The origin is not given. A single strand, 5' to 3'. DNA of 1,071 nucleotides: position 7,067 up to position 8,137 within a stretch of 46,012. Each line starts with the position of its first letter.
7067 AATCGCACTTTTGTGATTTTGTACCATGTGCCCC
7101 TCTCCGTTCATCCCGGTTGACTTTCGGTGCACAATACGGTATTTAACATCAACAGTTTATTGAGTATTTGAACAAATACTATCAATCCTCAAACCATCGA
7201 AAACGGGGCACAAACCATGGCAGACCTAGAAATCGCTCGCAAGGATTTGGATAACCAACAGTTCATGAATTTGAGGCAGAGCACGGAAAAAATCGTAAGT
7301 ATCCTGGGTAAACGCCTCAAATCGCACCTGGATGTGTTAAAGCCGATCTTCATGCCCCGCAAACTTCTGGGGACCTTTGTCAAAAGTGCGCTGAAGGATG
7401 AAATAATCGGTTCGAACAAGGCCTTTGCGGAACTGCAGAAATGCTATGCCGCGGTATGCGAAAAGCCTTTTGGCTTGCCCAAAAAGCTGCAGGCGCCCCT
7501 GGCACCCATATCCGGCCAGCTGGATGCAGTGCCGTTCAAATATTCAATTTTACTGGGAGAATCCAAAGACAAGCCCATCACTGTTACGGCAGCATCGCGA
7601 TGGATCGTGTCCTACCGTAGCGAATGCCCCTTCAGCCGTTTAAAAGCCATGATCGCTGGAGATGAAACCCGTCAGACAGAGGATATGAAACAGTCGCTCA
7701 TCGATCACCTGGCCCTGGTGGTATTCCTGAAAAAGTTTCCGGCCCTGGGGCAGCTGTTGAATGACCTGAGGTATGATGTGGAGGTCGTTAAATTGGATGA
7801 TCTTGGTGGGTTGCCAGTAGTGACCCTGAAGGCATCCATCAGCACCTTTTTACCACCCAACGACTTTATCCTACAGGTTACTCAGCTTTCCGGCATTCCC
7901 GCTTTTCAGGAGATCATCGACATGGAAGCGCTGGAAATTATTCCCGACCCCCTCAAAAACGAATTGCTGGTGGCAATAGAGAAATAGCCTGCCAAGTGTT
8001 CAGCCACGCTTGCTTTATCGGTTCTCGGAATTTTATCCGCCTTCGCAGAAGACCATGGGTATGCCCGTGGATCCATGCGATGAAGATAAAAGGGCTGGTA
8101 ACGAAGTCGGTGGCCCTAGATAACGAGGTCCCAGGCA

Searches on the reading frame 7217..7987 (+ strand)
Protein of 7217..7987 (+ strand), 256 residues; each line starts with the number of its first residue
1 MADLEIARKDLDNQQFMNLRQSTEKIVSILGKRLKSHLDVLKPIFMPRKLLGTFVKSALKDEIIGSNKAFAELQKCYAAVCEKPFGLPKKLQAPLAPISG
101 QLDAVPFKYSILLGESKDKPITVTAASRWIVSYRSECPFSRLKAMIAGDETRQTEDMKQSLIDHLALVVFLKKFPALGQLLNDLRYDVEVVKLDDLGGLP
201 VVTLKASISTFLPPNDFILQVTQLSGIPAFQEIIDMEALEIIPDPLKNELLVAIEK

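Call 6: search_protein_families(library=pfam, proteins=[window:7217-7987:+], max_evalue=0.01)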
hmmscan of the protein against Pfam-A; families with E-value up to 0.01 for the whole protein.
window:7217-7987:+ (256 aa): 0 families

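Call 22: search_protein_families(library=padloc, proteins=[window:7217-7987:+], max_evalue=0.1)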
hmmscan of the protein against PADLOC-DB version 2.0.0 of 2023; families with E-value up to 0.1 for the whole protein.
window:7217-7987:+ (256 aa): 0 families

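Call 23: search_protein_families(library=ncbifam, proteins=[window:7217-7987:+], max_evalue=0.1)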
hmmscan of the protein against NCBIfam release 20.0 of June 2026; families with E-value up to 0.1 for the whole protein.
window:7217-7987:+ (256 aa): 0 families

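Call 39: find_homologous_proteins(query=window:7217-7987:+, max_evalue=0.001)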
Query window:7217-7987:+ (256 aa): 259 proteins with E <= 0.001 among 1295 candidates; the best 120 are listed.
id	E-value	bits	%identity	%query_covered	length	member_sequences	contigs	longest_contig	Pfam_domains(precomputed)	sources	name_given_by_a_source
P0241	1.5e-160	551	100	100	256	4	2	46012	-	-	-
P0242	4.1e-130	451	82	98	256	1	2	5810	-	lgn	-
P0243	5.3e-113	395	72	100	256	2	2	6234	-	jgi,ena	-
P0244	1.7e-111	390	68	100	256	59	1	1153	-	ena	-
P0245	4.8e-109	382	67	99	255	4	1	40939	-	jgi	jgi:hypothetical protein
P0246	5.7e-108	378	68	98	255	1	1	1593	-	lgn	-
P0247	1.9e-107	377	66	100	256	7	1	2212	-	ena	-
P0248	3.3e-107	376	67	98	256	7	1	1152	-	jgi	-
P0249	4.7e-107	375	66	100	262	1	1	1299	-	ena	-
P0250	7.8e-107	375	66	99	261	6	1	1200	-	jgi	-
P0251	1.5e-106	374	66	98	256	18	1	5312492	-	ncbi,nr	ncbi:MAG: hypothetical protein JSV83_04160 [Desulfobacterales bacterium]|nr:MAG: hypothetical protei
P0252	2.0e-106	373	66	99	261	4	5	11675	-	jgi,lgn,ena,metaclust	metaclust:\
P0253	2.1e-106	373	67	98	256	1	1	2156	-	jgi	jgi:hypothetical protein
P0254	3.2e-106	373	67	99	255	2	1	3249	-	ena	-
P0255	4.4e-106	372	67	99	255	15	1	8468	-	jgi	-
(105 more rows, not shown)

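Call 42: search_solved_structures(query=A2, max_evalue=10)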
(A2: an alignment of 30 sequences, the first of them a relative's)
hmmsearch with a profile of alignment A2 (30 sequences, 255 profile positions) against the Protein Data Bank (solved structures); distinct sequences matched with E-value up to 10: 3.
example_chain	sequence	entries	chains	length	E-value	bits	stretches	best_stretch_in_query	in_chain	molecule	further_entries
1squ_A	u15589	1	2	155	0.24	13.9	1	128-169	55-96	CheX protein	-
1xko_A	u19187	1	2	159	0.26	13.8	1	128-169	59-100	CHEMOTAXIS protein cheX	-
7ugc_A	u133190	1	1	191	0.37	13.3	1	139-183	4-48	Protein ViaA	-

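Call 51: predict_structure(alignment_id=A2)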
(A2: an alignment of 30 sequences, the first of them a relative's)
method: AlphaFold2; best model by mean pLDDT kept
length: 256 residues; sequences in the alignment: 30
mean_pLDDT: 81.1   pTM: 0.74
mean pLDDT of the five models: 81.1, 75.5, 72.8, 72.2, 70.3
residues with pLDDT >= 90: 98; 70-90: 95; 50-70: 56; < 50: 7
segments of 3 or more residues with pLDDT < 50: 1-7
pLDDT, mean of each block of 10 residues (from residue 1): 44 78 85 89 84 73 83 95 93 89 90 69 87 93 93 95 95 88 90 92 86 62 55 62 67 64
secondary structure, 60 per line:
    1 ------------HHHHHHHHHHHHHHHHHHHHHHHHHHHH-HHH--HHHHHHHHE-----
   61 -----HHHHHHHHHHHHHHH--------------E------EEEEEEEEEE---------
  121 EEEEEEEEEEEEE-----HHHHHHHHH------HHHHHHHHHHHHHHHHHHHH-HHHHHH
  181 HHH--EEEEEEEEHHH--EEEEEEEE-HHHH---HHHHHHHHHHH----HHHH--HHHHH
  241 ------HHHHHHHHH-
elements in order: H13-40 H47-54 H66-80 E102-111 E121-133 H139-147 H154-173 H175-183 E186-193 E199-206 H208-211 H215-225 H230-233 H236-240 H247-255

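Call 55: fold_search(model_id=the predicted structure, library=pdb)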
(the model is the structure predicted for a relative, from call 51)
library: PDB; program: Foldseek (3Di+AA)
matches with E <= 10: 262; with E <= 0.001: 0
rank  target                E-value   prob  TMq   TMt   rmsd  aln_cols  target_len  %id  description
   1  6aq3_F                7.6e-02  0.14  0.14  0.19  18.6       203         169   13  Crystal structure of a trafficking protein particle complex subunit 3 from Naegleria fowleri covalently bound to palmi (released 2017-08-30)
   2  6aq3_C                2.6e-01  0.11  0.15  0.20  17.6       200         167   14  Crystal structure of a trafficking protein particle complex subunit 3 from Naegleria fowleri covalently bound to palmi (released 2017-08-30)
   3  6j0n_b                5.2e-01  0.04  0.11  0.12  16.3       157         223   16  Cryo-EM Structure of an Extracellular Contractile Injection System, baseplate in extended state, refined in C6 symmetr (released 2019-04-10)
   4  2kii_MODEL_1_A        7.4e-01  0.05  0.09  0.12  10.8       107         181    9  NMR structure of the SO2144 H-NOX domain from Shewanella oneidensis in the Fe(II)CO ligation state (released 2009-11-17)
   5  9occ_A                7.8e-01  0.05  0.10  0.15  15.5       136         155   11  Sf11 bacteriophage tail (released 2025-11-12)
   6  9occ_B                1.2e+00  0.04  0.10  0.16  15.6       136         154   11  Sf11 bacteriophage tail (released 2025-11-12)
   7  9r2v_C                1.4e+00  0.04  0.14  0.19  19.7       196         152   12  De novo designed M16 protein fold (released 2025-05-14)
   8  1zga                  1.7e+00  0.05  0.13  0.10  13.1       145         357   10  Crystal structure of isoflavanone 4'-O-methyltransferase complexed with (+)-6a-hydroxymaackiain (released 2006-08-01)
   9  6zqg_DY               1.8e+00  0.02  0.09  0.13  18.3       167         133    7  Cryo-EM structure of the 90S pre-ribosome from Saccharomyces cerevisiae, state Dis-C (released 2020-09-23)
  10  6pln_B                1.9e+00  0.07  0.14  0.26   8.1        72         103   14  X-ray crystal structure of Pyrococcus furiosus general transcription factor TFE-alpha (released 2020-07-08)
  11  9bln_W                2.0e+00  0.05  0.10  0.23  15.1       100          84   12  The structure of human Pdcd4 bound to the 40S-eIF4A-eIF3-eIF1 complex (released 2024-09-04)
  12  6iwt_A                2.0e+00  0.05  0.14  0.11  13.2       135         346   15  Crystal structure of methyltransferase COMT-S in P. praeruptorum (released 2019-04-03)
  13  8qf6_C                2.0e+00  0.03  0.09  0.06  16.7        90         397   18  Sulfoxide synthase from Chloracidobacterium thermophilum, EgtB type II, in complex with iron and trimethylhistidine (released 2024-09-11)
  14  1xeb_B                2.0e+00  0.01  0.10  0.14  17.0       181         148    9  Crystal Structure of an Acyl-CoA N-acyltransferase from Pseudomonas aeruginosa (released 2004-10-26)
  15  9qgl_7A               2.1e+00  0.02  0.10  0.11  19.6       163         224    9  Cryo-EM structure of the PlPVC1 baseplate, 6-fold symmetrized (C6), in extended state (released 2025-10-29)
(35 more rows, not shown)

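Call 65: find_related_loci(query=A2, collection=genome_contigs, flank=10000)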
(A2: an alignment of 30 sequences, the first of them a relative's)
Query A2 (256 aa) in genome_contigs; peptide patterns used: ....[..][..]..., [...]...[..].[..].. (x = any residue, [..] = any of these).
99 stretches matched a pattern; 55 encode a relative of the query (tblastn E <= 1e-3); 55 distinct loci.
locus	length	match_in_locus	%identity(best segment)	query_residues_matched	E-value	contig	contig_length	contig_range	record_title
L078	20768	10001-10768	66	1-256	5e-118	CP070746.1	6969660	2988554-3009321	MAG: Desulfobacterales bacterium isolate bin36 chromosome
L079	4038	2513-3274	68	1-254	2e-116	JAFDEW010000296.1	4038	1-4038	MAG: Deltaproteobacteria bacterium isolate Meg19_46_Bin_253 Meg19_46_Bin_253_scaffold_78716, whole genome shotgun sequen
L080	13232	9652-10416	60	1-255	5e-108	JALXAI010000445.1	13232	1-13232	MAG: Desulfobacterales bacterium isolate T2_metabat1_scaf2bin.254 T2_NODE_5309_length_13232_cov_4.113316, whole genome s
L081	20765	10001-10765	62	1-255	8e-108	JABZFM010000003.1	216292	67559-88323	MAG: Desulfobacteraceae bacterium isolate Grevelingen_8MPa_metabat2.60 scaffold_62, whole genome shotgun sequence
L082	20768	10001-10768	63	1-256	1e-107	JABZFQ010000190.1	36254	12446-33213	MAG: Desulfobacteraceae bacterium isolate Grevelingen_8MPaII_metabat2.79 scaffold_1400, whole genome shotgun sequence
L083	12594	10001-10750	62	1-250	2e-107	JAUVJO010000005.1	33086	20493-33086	MAG: Deltaproteobacteria bacterium isolate CSMAG_456 CSMAG_456_k127_1099653_length_33086_cov_69.0276, whole genome shotg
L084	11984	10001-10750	62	1-250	2e-106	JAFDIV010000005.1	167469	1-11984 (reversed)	MAG: Deltaproteobacteria bacterium isolate Meg22_1618_Bin_54 Meg22_1618_Bin_54_scaffold_22, whole genome shotgun sequenc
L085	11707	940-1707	62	1-256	2e-105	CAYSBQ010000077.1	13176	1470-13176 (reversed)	MAG TPA_asm: uncultured Desulfobacterales bacterium isolate binchicken_co86_155 genome assembly, contig: NODE_1515_lengt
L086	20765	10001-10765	60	1-255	7e-105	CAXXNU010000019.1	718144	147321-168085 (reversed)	MAG: Desulfobacterales bacterium isolate 6d091e9b-094b-40f3-8738-6f7f297dc317 genome assembly, contig: contig_19, whole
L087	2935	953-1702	65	1-250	4e-107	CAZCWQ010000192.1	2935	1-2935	MAG TPA_asm: uncultured Desulfobacterales bacterium isolate SRP323688_co1_279 genome assembly, contig: NODE_43886_length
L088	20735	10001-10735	62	6-250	2e-103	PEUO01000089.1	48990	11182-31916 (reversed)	MAG: Deltaproteobacteria bacterium CG03_land_8_20_14_0_80_45_14 CG03_land_8_20_14_0.80_scaffold_437_c, whole genome shot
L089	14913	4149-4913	62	1-255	4e-103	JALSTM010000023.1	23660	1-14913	MAG: Desulfobacterales bacterium isolate 356-308_metabat2_scaf2bin.107 356-308_scaffold_1196_c1, whole genome shotgun se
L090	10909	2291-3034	60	5-256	4e-103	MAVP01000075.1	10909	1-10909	MAG: Desulfobacterales bacterium S7086C20 S7086CLC20_contig000075, whole genome shotgun sequence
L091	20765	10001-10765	59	1-255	1e-102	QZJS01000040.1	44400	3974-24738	MAG: Desulfobacteraceae bacterium isolate SURF_33 Ga0104751_1001191, whole genome shotgun sequence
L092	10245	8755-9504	60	1-250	9e-103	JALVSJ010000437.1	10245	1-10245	MAG: Desulfobacterales bacterium isolate A3_metabat2_scaf2bin.316 A3_NODE_5800_length_10245_cov_2.245207, whole genome s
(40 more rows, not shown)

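Call 72: fold_search(model_id=the predicted structure, library=viral)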
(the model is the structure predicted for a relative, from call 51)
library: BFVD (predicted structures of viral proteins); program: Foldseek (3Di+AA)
matches with E <= 10: 526; with E <= 0.001: 0
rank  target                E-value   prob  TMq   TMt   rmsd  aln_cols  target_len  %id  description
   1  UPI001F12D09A         5.3e-02  0.33  0.15  0.25  10.7       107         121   16  (no name look-up for this kind of identifier)
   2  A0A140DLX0            9.4e-02  0.16  0.15  0.08  13.8       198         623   11  (no name in the UniProt tables at hand)
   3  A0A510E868            2.3e-01  0.06  0.14  0.09  17.9       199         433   14  (no name in the UniProt tables at hand)
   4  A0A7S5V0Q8            2.4e-01  0.06  0.12  0.11  21.1       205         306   13  (no name in the UniProt tables at hand)
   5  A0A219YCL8            2.7e-01  0.08  0.11  0.17  13.6       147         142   14  Uncharacterized protein [Aeromonas phage 65.2]
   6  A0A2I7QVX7            3.0e-01  0.07  0.10  0.15  15.1       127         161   12  (no name in the UniProt tables at hand)
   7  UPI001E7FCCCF         3.6e-01  0.14  0.19  0.13  15.2       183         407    9  (no name look-up for this kind of identifier)
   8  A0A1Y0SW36            3.6e-01  0.08  0.11  0.10  18.4       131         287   10  Uncharacterized protein [Pseudomonas phage Phabio]
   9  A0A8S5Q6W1            3.6e-01  0.08  0.13  0.22  16.7       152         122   10  Uncharacterized protein [Siphoviridae sp. ctShp28]
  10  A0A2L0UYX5            3.6e-01  0.06  0.16  0.22  18.6       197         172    8  Uncharacterized protein [Agrobacterium phage Atu_ph02]
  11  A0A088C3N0            3.8e-01  0.05  0.11  0.12  19.1       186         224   10  (no name in the UniProt tables at hand)
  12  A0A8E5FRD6            4.3e-01  0.06  0.12  0.15  19.4       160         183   11  Polymerase PA (Fragment) [Influenza A virus]
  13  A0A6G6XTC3            4.3e-01  0.05  0.11  0.13  18.6       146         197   16  Uncharacterized protein [Citrobacter phage IME-JL8]
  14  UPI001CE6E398         4.8e-01  0.08  0.17  0.22  14.7       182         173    8  (no name look-up for this kind of identifier)
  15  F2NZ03                5.1e-01  0.11  0.15  0.23   8.8        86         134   12  Complete DpAV4 genome [Diadromus pulchellus ascovirus 4a]
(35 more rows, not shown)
